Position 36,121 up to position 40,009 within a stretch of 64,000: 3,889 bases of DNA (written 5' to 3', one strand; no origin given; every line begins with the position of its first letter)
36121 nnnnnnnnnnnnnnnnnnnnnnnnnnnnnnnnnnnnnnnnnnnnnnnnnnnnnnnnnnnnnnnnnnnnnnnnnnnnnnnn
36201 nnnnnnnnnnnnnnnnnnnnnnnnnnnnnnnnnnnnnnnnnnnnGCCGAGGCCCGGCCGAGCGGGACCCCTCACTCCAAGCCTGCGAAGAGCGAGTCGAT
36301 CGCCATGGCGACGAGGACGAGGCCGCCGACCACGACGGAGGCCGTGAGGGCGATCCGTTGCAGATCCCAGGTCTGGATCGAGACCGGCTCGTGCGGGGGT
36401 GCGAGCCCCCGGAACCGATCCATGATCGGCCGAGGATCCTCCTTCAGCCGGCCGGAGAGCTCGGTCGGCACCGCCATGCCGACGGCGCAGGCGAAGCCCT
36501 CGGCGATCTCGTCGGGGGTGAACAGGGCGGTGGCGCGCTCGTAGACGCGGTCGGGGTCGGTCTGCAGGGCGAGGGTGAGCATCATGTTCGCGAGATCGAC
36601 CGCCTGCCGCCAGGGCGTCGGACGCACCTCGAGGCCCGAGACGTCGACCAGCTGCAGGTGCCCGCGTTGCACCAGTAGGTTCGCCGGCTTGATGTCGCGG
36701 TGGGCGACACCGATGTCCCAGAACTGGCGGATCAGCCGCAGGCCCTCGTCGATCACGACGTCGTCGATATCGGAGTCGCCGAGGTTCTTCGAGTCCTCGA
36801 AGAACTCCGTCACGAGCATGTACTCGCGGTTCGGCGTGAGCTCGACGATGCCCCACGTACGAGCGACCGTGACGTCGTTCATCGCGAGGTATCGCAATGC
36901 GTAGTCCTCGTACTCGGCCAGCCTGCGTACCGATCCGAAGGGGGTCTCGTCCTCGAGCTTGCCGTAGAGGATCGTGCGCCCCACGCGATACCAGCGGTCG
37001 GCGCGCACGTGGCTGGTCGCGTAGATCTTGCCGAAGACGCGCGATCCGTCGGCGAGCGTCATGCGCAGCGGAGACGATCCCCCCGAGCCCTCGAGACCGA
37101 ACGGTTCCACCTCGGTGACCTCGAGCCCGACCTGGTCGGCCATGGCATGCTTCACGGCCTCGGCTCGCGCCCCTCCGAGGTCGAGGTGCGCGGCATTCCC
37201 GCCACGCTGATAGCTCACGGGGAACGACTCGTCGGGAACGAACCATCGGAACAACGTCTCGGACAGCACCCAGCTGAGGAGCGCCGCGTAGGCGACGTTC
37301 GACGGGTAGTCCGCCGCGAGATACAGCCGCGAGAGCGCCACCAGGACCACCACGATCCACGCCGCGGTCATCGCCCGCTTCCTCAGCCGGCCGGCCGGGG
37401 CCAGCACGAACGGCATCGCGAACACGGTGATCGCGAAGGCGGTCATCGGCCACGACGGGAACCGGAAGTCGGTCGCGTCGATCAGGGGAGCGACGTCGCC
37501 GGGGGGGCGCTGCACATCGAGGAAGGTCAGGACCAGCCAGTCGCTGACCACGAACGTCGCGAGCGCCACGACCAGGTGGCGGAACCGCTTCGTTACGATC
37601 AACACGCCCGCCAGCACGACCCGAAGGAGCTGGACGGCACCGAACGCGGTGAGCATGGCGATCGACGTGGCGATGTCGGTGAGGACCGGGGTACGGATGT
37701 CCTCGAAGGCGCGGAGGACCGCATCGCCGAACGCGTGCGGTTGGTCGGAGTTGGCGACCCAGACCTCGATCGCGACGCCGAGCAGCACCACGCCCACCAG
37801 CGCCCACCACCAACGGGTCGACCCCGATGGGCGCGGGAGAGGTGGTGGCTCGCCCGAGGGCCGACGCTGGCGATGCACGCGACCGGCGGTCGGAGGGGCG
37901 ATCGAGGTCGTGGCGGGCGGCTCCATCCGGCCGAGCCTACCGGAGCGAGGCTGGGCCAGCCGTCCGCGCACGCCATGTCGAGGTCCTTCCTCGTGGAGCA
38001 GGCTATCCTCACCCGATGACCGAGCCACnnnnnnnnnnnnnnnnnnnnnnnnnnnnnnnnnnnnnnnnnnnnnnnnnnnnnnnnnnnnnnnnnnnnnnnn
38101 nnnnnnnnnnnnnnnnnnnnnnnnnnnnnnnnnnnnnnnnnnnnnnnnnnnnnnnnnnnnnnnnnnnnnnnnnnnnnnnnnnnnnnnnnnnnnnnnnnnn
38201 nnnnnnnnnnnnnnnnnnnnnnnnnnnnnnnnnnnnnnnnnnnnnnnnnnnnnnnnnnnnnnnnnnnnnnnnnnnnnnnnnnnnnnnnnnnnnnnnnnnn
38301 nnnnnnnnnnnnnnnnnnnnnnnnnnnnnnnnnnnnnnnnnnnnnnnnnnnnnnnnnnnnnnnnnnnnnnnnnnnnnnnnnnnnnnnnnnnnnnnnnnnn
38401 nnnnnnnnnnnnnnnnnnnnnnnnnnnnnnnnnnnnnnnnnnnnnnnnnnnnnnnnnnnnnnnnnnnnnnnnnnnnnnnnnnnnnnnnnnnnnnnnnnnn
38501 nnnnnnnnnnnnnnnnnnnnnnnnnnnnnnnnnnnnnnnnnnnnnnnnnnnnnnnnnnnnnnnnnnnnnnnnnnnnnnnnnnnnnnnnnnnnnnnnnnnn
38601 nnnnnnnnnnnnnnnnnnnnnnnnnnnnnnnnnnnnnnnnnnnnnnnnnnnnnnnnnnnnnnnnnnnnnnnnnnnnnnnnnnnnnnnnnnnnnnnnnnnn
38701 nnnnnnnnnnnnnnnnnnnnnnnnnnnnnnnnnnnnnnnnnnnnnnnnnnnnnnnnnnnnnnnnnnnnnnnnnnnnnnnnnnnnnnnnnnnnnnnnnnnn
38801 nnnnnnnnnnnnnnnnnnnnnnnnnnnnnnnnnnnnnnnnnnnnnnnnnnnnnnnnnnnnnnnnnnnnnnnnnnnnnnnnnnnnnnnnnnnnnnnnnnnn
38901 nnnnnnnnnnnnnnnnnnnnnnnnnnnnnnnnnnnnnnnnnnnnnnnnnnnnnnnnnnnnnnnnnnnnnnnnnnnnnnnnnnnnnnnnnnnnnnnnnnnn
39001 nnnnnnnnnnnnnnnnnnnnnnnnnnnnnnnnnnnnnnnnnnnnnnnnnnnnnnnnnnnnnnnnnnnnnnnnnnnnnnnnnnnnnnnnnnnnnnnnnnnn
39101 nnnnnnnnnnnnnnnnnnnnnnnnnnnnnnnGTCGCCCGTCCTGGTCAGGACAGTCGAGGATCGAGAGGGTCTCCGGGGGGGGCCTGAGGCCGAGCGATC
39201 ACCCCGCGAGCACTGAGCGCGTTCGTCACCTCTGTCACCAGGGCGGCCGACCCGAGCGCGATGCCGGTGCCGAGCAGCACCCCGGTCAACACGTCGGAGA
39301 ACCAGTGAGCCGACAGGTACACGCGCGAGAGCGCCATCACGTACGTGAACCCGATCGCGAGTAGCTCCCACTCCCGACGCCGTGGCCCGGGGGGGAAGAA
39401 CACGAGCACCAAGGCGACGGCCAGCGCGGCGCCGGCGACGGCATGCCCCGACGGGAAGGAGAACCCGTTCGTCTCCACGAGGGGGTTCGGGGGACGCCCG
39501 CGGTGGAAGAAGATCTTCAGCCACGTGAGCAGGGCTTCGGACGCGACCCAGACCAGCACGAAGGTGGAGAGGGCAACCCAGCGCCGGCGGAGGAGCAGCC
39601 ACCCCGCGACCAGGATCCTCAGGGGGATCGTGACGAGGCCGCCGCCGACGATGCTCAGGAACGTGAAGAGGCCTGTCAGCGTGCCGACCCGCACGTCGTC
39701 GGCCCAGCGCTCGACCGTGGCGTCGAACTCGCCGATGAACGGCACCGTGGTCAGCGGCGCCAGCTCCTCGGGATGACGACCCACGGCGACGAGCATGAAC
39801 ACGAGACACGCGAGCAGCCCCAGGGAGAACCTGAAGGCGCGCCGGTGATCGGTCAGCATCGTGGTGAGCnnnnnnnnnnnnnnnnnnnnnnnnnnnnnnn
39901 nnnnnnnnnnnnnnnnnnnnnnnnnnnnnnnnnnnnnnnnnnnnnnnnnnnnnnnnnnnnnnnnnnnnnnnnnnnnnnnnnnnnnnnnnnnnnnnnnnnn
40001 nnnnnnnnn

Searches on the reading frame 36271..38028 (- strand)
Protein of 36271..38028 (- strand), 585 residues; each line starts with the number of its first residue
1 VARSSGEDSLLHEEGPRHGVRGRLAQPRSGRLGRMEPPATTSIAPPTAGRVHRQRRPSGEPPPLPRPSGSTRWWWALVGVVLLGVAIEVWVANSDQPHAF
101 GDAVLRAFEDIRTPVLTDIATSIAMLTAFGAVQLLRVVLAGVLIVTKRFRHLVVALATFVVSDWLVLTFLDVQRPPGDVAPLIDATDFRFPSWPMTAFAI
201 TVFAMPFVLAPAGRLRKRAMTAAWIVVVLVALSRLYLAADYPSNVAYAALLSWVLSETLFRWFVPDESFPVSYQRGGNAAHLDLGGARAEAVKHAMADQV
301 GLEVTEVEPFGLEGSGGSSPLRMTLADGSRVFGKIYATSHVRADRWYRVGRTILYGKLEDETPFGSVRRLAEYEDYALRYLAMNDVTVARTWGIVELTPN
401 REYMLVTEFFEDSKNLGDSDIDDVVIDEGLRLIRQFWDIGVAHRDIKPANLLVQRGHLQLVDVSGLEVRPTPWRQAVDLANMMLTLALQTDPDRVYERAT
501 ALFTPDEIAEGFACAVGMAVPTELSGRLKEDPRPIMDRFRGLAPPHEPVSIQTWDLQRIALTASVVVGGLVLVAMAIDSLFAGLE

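Call 3: search_protein_families(library=pfam, proteins=[window:36271-38028:-], max_evalue=0.1)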
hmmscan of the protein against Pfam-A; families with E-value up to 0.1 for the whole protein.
window:36271-38028:- (585 aa): 3 families
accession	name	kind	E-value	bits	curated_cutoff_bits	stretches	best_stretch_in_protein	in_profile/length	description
PF01569.27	PAP2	-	0.00016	21.8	27.2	1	196-263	58-125/130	PAP2 superfamily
PF00069.31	Pkinase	-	0.00061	19.7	31.7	1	427-462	105-141/263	Protein kinase domain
PF06293.20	Kdo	-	0.05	13.5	21.3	1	431-482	129-186/207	Lipopolysaccharide kinase (Kdo/WaaP) family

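Call 4: search_protein_families(library=ncbifam, proteins=[window:36271-38028:-], max_evalue=0.1)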
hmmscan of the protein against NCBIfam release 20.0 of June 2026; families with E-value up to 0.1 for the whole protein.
window:36271-38028:- (585 aa): 6 families
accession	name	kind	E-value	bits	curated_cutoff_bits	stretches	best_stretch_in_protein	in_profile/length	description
NF007975.0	PRK10699.1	equivalog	0.0014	18.1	261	1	185-257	154-224/254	phosphatidylglycerophosphatase B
NF033442.0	BREX_PglW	equivalog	0.033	11.8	990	1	434-456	623-645/1391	BREX system serine/threonine kinase PglW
NF007684.0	PRK10359.1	equivalog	0.053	13.2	248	1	401-482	116-195/232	lipopolysaccharide core heptose(II) kinase RfaY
NF002475.0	PRK01723.1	equivalog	0.067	12.2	142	0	431-475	154-201/241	3-deoxy-D-manno-octulosonic acid kinase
NF051466.1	MSP1_alpha_C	equivalog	0.084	12.5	125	0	75-163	63-162/224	major surface protein MSP1 subunit alpha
NF004597.0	PRK05932.1-4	equivalog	0.096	11.1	817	0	373-455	123-203/477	RNA polymerase factor sigma-54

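Call 19: find_homologous_proteins(query=window:36271-38028:-, max_evalue=0.00001)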
Query window:36271-38028:- (585 aa): 7157 proteins with E <= 0.00001 among 8000 candidates; the best 120 are listed.
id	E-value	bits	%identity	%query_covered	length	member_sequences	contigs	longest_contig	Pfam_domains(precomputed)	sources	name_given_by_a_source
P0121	0.0e+0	1193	96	94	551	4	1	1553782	-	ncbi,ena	-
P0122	0.0e+0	1169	94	94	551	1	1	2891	PF01569.28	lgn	-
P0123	0.0e+0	1167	93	96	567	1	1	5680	PF01569.28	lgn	-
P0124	0.0e+0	1166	94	94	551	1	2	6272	PF01569.28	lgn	-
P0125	0.0e+0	1165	94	94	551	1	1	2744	PF01569.28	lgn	-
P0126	0.0e+0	1164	94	94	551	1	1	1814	PF01569.28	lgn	-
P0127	0.0e+0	1164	93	96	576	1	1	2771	PF01569.28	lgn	-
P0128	0.0e+0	1146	93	94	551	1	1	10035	-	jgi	jgi:membrane-associated phospholipid phosphatase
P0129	0.0e+0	1139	93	91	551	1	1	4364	-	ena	-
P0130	0.0e+0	1128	92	91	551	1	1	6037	PF01569.28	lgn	-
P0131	0.0e+0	1127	92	91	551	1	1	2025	-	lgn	-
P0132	0.0e+0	1124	91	94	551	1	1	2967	PF01569.28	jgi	jgi:membrane-associated phospholipid phosphatase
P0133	0.0e+0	1097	97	87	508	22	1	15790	PF01569.28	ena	-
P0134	0.0e+0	1083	96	87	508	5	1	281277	PF01569.28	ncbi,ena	-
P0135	0.0e+0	1043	83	94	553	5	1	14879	-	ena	-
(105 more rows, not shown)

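Call 61: search_protein_families(library=padloc, proteins=[window:36271-37926:-], max_evalue=0.001)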
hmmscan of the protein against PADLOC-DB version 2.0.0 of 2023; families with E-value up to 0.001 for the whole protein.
window:36271-37926:- (551 aa): 1 family
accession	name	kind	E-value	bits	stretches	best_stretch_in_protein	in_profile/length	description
PDLC04056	PD-T4-6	-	0.00011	19.5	1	394-429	115-150/415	-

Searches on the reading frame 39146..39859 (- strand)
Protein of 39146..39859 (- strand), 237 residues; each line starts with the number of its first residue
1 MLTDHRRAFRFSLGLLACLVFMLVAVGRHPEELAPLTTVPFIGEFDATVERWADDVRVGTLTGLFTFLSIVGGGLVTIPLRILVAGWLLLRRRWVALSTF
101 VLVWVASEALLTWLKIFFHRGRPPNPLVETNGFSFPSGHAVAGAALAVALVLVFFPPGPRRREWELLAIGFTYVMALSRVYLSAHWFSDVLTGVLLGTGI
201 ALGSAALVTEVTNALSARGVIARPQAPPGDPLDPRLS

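Call 3: search_protein_families(library=pfam, proteins=[window:39146-39859:-], max_evalue=0.1)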
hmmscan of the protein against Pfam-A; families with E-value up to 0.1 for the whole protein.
window:39146-39859:- (237 aa): 3 families
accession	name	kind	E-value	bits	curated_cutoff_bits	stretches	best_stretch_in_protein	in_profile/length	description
PF01569.27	PAP2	-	8.3e-18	64.8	27.2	1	100-208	5-125/130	PAP2 superfamily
PF14378.12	PAP2_3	-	6.4e-05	23.3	27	1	106-201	98-188/190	PAP2 superfamily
PF17367.7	NiFe_hyd_3_EhaA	-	0.042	14.5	25.5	1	143-208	21-86/97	NiFe-hydrogenase-type-3 Eha complex subunit A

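Call 4: search_protein_families(library=ncbifam, proteins=[window:39146-39859:-], max_evalue=0.1)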
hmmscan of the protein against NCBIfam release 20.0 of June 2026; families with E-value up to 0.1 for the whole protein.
window:39146-39859:- (237 aa): 6 families
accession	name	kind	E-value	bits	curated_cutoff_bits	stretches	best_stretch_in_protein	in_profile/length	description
NF047884.1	UdeprDiPSep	equivalog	3.8e-09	36.7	250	1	57-204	37-183/188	undecaprenyl-diphosphatase SepP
NF007975.0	PRK10699.1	equivalog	6.4e-09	35.6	261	1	130-217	154-239/254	phosphatidylglycerophosphatase B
NF008813.0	PRK11837.1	equivalog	2.7e-05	24.2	229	1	129-208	99-171/202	undecaprenyl-diphosphate phosphatase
NF045654.1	APhasePhoC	equivalog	0.0044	16.6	430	1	130-198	160-220/248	acid phosphatase PhoC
NF028538.0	PAP2_lipid_A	equivalog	0.0044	16.5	275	1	133-207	158-230/234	PAP2 family lipid A phosphatase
NF007159.0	PRK09597.1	equivalog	0.0063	16.2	177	1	130-198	116-178/191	lipid A 1-phosphatase LpxE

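Call 8: search_solved_structures(query=window:39146-39859:-, max_evalue=0.01, show_alignments=2)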
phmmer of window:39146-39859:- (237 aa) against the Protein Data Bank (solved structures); distinct sequences matched with E-value up to 0.01: 6.
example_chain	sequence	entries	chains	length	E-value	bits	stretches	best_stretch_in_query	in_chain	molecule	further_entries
5jki_A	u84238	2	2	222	6e-12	49.1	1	45-198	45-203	Putative lipid phosphate phosphatase YodM | Phosphatidylglycerophosphatase B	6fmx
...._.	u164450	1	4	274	9.5e-06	28.8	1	125-201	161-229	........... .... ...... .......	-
6ebu_A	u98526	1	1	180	2.2e-05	27.6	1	51-198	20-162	LpxE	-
1iw8_A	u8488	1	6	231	0.0058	19.7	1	131-201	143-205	acid phosphatase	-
1d2t_A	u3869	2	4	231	0.0078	19.2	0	131-201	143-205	ACID PHOSPHATASE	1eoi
9jq0_A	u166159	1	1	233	0.0084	19.1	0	131-201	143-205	Acid phosphatase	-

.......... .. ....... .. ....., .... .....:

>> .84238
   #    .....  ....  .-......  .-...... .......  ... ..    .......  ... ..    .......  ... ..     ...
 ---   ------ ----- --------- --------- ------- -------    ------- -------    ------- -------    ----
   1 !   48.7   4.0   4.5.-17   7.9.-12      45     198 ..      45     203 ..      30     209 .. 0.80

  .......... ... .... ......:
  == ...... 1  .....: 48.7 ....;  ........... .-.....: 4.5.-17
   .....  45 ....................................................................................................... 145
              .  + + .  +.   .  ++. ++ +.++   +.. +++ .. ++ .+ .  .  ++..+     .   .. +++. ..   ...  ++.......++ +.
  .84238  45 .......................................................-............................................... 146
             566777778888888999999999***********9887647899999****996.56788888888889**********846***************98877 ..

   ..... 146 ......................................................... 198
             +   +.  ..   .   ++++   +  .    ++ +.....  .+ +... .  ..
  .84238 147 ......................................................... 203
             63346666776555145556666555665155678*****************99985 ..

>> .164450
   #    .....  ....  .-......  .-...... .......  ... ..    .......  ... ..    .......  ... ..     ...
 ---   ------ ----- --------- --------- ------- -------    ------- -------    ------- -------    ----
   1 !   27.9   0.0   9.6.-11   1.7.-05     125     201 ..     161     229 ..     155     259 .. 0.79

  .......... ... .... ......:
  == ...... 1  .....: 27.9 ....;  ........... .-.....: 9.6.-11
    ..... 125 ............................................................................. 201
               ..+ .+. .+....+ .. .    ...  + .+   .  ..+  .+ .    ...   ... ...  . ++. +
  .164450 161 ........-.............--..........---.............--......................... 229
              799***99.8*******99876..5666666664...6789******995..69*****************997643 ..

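Call 61: search_protein_families(library=padloc, proteins=[window:39146-39859:-], max_evalue=0.001)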
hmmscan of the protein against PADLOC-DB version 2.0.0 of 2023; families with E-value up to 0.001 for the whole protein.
window:39146-39859:- (237 aa): 0 families
